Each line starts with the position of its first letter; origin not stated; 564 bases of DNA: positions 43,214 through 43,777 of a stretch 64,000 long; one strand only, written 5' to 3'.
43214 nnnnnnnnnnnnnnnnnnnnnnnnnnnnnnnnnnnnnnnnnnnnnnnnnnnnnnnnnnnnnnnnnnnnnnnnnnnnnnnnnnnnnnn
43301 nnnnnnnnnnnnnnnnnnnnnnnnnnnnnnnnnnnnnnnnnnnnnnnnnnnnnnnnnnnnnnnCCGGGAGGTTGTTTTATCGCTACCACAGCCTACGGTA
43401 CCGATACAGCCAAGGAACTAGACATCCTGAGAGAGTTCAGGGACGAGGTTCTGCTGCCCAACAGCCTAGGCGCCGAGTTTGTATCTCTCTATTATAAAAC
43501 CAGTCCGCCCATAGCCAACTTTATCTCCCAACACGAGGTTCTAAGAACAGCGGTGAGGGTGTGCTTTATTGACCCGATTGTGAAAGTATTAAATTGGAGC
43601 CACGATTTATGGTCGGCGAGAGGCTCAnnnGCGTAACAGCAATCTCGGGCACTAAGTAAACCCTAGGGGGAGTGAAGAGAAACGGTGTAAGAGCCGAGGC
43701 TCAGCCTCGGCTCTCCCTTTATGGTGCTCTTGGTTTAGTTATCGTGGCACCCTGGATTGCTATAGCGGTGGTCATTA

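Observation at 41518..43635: Conserved ~85-aa C-terminal module (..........-LREFRD-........) shared by three secreted proteins; likely an uncharacterised anchoring or sorting domain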

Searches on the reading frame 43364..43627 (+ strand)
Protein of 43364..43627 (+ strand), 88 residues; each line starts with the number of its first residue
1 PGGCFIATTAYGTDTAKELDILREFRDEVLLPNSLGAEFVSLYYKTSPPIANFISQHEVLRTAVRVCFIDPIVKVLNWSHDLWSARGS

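Call 10: find_homologous_proteins(query=window:43364-43627:+, max_evalue=0.001)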
Query seq(88 aa) (88 aa): 59 proteins with E <= 0.001 among 60 candidates.
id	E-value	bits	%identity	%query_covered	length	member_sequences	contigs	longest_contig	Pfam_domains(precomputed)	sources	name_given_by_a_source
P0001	1.1e-44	168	89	99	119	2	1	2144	-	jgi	jgi:hypothetical protein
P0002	3.9e-44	166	87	99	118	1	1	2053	-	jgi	-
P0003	6.1e-44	166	88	98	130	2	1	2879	-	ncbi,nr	ncbi:MAG TPA: CFI-box-CTERM domain-containing protein, partial [Dehalococcoidia bacterium]|nr:CFI-bo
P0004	1.2e-43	165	86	99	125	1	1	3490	-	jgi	jgi:hypothetical protein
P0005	3.8e-43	163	87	99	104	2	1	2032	-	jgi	jgi:hypothetical protein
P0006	1.1e-42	162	87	97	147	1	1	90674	PF18998.7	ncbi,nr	ncbi:MAG: hypothetical protein HXY36_01925, partial [Chloroflexi bacterium]|nr:hypothetical protein 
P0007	1.1e-42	162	87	95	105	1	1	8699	-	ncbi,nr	ncbi:MAG TPA: CFI-box-CTERM domain-containing protein, partial [Dehalococcoidia bacterium]|nr:CFI-bo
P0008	6.0e-42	159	85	99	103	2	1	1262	-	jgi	jgi:hypothetical protein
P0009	1.7e-41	158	84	98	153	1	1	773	-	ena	-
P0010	2.2e-41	158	85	95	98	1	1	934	-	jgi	jgi:hypothetical protein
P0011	6.2e-41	156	80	99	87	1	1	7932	-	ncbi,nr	ncbi:MAG TPA: CFI-box-CTERM domain-containing protein, partial [Dehalococcoidia bacterium]|nr:CFI-bo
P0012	8.3e-40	152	84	92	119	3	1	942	-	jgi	-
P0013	2.0e-39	151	84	93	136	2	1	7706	PF18998.7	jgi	-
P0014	2.3e-39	151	79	95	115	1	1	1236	-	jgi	jgi:hypothetical protein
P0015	2.4e-39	151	79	97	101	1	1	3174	-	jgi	-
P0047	3.8e-30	122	73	93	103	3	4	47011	-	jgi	jgi:hypothetical protein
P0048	1.2e-29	120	67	95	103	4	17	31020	-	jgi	-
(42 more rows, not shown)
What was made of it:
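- Relatives in GenBank are already named this way (call 10).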

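Call 18: predict_structure(alignment_id=A2)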
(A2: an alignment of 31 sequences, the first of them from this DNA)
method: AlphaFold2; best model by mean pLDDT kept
length: 88 residues; sequences in the alignment: 31
mean_pLDDT: 80.4   pTM: 0.67
mean pLDDT of the five models: 80.4, 79.5, 71.4, 70.9, 51.3
residues with pLDDT >= 90: 2; 70-90: 75; 50-70: 8; < 50: 3
segments of 3 or more residues with pLDDT < 50: none
pLDDT, mean of each block of 10 residues (from residue 1): 65 75 88 89 82 83 84 87 68
secondary structure, 60 per line:
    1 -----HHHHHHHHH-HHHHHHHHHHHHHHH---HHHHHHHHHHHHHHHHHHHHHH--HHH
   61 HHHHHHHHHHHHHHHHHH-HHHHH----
elements in order: H6-14 H16-30 H34-55 H58-78 H80-84
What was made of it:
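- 43373..43630 (+): CFI-box-CTERM module of protein B (85 aa from Cys), subtype ................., no TM helix. AF2 model is all-helical with pLDDT 80 (call 18).
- On Hint / Hedgehog-intein self-processing domains: The AF2 model is all-helical and 88 residues long (call 18).
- Fold: compact helical bundle, pLDDT 80, pTM 0.67 (call 18). The predicted fold is all-helical and ~85 residues, unlike Hint or SEA folds (call 18).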

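Call 20: search_protein_representatives(protein=window:43364-43627:+)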
Query: 88 residues. Proteins with E-value up to 0.001 (for the whole library): 18779; up to 1e-10: 5853; up to 1e-30: 49. The best 150 are listed.
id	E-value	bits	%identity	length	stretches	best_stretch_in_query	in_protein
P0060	1.2e-44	166.3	91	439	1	3-87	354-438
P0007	3.6e-43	161.6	87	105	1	2-85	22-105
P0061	4.1e-43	161.4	82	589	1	1-88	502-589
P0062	5.7e-43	160.9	88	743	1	3-88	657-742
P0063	1.3e-42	159.8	87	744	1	2-88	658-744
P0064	3.0e-42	158.7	82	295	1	2-88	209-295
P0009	5.3e-42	157.8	84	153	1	2-87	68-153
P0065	9.8e-42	157.0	90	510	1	4-86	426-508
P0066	1.9e-41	156.1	86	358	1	3-87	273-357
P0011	2.0e-41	156.0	80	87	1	2-88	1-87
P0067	4.5e-41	154.9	83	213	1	2-88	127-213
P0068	1.2e-40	153.5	85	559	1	2-85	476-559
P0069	1.4e-39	150.1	83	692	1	3-88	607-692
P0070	4.6e-39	148.5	86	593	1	4-86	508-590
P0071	7.7e-39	147.7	81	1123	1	2-85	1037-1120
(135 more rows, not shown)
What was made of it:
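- There are 18,779 cluster representatives with E<=1e-3 (call 20).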

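Call 21: fold_search(model_id=the predicted structure, library=pdb)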
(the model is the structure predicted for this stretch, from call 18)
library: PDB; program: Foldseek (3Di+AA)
matches with E <= 10: 3; with E <= 0.001: 0
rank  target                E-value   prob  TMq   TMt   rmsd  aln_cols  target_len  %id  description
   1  9g04_B                5.9e+00  0.06  0.28  0.05   7.8        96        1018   14  Structure of MadB, a class I dehydrates from Clostridium maddingley in the apo state (released 2025-07-16)
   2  8dqy                  8.3e+00  0.03  0.24  0.20   8.2        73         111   12  Structure of Rv0455c from Mycobacterium tuberculosis (released 2023-08-02)
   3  1sg6_A                8.8e+00  0.02  0.23  0.09  11.1        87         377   20  Crystal structure of Aspergillus nidulans 3-dehydroquinate synthase (AnDHQS) in complex with Zn2+ and NAD+, at 1.7D (released 2004-08-31)
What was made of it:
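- Tried and rejected: Foldseek against PDB gave nothing at E<1 (call 21).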

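Call 25: find_related_loci(query=A2, collection=genome_contigs, flank=10000)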
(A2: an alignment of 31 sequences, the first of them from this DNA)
Query A2 (88 aa) in genome_contigs; peptide patterns used: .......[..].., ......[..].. (x = any residue, [..] = any of these).
599 stretches matched a pattern (row limit reached: there are more); 586 encode a relative of the query (tblastn E <= 1e-3); the best 80 are kept; 80 distinct loci.
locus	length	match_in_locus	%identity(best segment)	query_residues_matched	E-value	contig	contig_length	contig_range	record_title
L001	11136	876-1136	87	2-88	3e-50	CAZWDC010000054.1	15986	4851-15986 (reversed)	MAG TPA_asm: uncultured Dehalococcoidales bacterium isolate SRP231805_co4_166 genome assembly, contig: k141_35424, whole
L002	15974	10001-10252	83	2-85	3e-46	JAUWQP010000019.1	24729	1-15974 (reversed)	MAG: Chloroflexota bacterium isolate CSMAG_2505 CSMAG_2505_k141_471386_length_24729_cov_17.9848, whole genome shotgun se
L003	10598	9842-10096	81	4-88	4e-44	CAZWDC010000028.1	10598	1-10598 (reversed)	MAG TPA_asm: uncultured Dehalococcoidales bacterium isolate SRP231805_co4_166 genome assembly, contig: k141_89603, whole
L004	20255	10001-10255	88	4-88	2e-43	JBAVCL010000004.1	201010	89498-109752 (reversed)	MAG: Dehalococcoidia bacterium isolate MFD04490_ilm_asm_bin16 k127_18027, whole genome shotgun sequence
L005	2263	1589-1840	80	2-85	1e-42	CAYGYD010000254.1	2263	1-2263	MAG TPA_asm: uncultured Dehalococcoidales bacterium isolate ERP119294_co4_27 genome assembly, contig: NODE_91062_length_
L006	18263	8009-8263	84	4-88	1e-45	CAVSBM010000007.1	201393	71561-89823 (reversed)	MAG: uncultured Chloroflexia bacterium isolate MFD04408.bin.2.194 genome assembly, contig: contig_29713, whole genome sh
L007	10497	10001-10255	72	3-87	9e-40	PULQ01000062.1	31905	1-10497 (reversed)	MAG: Dehalococcoidia bacterium isolate B1Sed10_42R1 B1-Sed10-C1080, whole genome shotgun sequence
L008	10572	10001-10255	73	4-88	7e-39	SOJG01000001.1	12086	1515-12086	MAG: Dehalococcoidia bacterium isolate E29_bin73 NODE_1559_length_12086_cov_44.869919, whole genome shotgun sequence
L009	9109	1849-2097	71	2-84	2e-38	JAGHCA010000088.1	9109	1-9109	MAG: Dehalococcoidia bacterium isolate AUK270 PB_MBMC_224_c_000000000001, whole genome shotgun sequence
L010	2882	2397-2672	67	1-86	7e-38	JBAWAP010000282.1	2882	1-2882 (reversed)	MAG: Anaerolineae bacterium isolate MFD04381_ilm_asm_bin11 k127_63346, whole genome shotgun sequence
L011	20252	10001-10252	67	1-84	4e-36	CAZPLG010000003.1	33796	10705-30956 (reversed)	MAG TPA_asm: uncultured Dehalococcoidales bacterium isolate SRP214966_co4_361 genome assembly, contig: NODE_861_length_3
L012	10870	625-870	65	2-83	3e-34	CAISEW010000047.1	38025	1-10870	MAG: uncultured Chloroflexi bacterium isolate AlinenSedimentsD2_bin-0330 genome assembly, contig: bin-0330:47/63, whole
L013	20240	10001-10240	70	4-83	4e-34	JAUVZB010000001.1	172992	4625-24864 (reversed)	MAG: Dehalococcoidia bacterium isolate CSMAG_1257 CSMAG_1257_k141_1233856_length_172992_cov_31.9921, whole genome shotgu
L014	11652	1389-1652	58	1-88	2e-33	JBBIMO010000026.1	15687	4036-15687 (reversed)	MAG: Chloroflexota bacterium isolate BQS170218_bin_234 NODE_3126_length_15687_cov_6.662359, whole genome shotgun sequenc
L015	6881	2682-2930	60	2-84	4e-33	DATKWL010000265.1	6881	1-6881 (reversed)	MAG TPA_asm: Dehalococcoidia bacterium isolate SMAG_U14162 k141_4732787, whole genome shotgun sequence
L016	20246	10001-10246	63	4-85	7e-33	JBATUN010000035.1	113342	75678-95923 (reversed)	MAG: Dehalococcoidia bacterium isolate MFD12951_ilm_asm_bin17 k127_123495, whole genome shotgun sequence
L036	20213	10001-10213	64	2-73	4e-25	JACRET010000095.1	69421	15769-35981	MAG: Deltaproteobacteria bacterium isolate NC_groundwater_1706_Pr3_B-0.1um_52_15 SR-2_scaffold_141_3515788, whole genome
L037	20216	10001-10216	58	2-73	7e-25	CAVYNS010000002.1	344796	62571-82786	MAG: uncultured Chloroflexia bacterium isolate MFD04408.bin.1.133 genome assembly, contig: contig_26166, whole genome sh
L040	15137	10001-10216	58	2-73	2e-24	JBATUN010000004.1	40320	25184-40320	MAG: Dehalococcoidia bacterium isolate MFD12951_ilm_asm_bin17 k127_14333, whole genome shotgun sequence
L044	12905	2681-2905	52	3-77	7e-24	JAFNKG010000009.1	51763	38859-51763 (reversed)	MAG: Methanophagales archaeon isolate CR_Bin_179 NODE_9_length_51763_cov_32.404887, whole genome shotgun sequence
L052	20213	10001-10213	57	4-75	5e-23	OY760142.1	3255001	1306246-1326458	MAG: Nitrospirota bacterium isolate 41fe4016-ed88-40a2-aca4-2b8d86c50af7 genome assembly, chromosome: 1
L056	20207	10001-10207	56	4-73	2e-22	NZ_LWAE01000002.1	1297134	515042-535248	Clostridium magnum DSM 2767 CLMAG_contig000002, whole genome shotgun sequence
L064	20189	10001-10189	60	4-66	5e-22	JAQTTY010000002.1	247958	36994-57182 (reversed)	MAG: Gallionella sp. isolate STB_51 NODE_104_length_247958_cov_43.859989_Sandtown_B, whole genome shotgun sequence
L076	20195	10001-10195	57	1-65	1e-21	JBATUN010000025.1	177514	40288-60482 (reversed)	MAG: Dehalococcoidia bacterium isolate MFD12951_ilm_asm_bin17 k127_64687, whole genome shotgun sequence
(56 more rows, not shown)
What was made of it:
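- The distribution across bacteria and archaea with different envelopes favours a self-contained chemistry (call 25). At least 586 loci occur across many phyla (call 25).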

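Call 34: search_protein_families(library=pfam, proteins=[window:43364-43627:+], max_evalue=10)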
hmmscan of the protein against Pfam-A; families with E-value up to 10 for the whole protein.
seq(88 aa): 0 families

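Call 36: search_solved_structures(query=A2, max_evalue=1)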
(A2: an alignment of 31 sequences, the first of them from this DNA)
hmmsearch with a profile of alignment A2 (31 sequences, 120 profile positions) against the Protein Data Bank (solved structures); distinct sequences matched with E-value up to 1: 1.
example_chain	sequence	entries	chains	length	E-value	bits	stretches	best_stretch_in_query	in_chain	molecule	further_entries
5xz2_A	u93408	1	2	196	0.49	13.3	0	75-113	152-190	Adenylate kinase isoenzyme 1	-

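Call 40: search_protein_families(library=pfam, alignment_id=A3, max_evalue=0.00001)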
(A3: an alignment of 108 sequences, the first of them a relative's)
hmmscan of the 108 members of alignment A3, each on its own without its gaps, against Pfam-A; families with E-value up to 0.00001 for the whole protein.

A. member 1, P0060 (439 aa): 1 family
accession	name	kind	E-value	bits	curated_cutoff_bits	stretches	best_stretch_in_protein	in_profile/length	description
PF01833.30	TIG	-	3.4e-06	27.4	20.9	0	126-166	6-49/84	IPT/TIG domain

B. families by the number of members that match (of 108 scanned): 49 families (the first 25 are shown)
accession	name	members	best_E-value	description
PF18998.6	Flg_new_2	26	4.5e-54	Divergent InlB B-repeat domain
PF13229.12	Beta_helix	8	6.3e-21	Right handed beta helix region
PF18911.6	PKD_4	6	5.9e-26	PKD domain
PF13540.12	RCC1_2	5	6.6e-65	Regulator of chromosome condensation (RCC1) repeat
PF25390.1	WD40_RLD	5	1.8e-39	RCC1-like domain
PF05048.19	NosD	5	2.3e-12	Periplasmic copper-binding protein (NosD)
PF00801.26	PKD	4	9.5e-20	PKD domain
PF05345.18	He_PIG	3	6.1e-23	Putative Ig domain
PF00963.24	Cohesin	3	4.9e-20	Cohesin domain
PF09479.16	Flg_new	3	9.6e-08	Listeria-Bacteroides repeat domain (List_Bact_rpt)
PF07602.17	DUF1565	3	1.2e-07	Protein of unknown function (DUF1565)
PF24247.1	DUF7450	2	5.9e-34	Repeat of unknown function (DUF7450)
PF07581.17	Glug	2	1.5e-16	The GLUG motif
PF12869.13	tRNA_anti-like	2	4e-15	tRNA_anti-like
PF16656.11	Pur_ac_phosph_N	2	9.2e-14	Purple acid Phosphatase, N-terminal domain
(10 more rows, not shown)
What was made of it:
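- Modularity: 49 Pfam passenger families among 108 members, including InlB B-repeat, beta-helix, PKD, RCC1, cohesin, Kelch and CBM (call 40).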
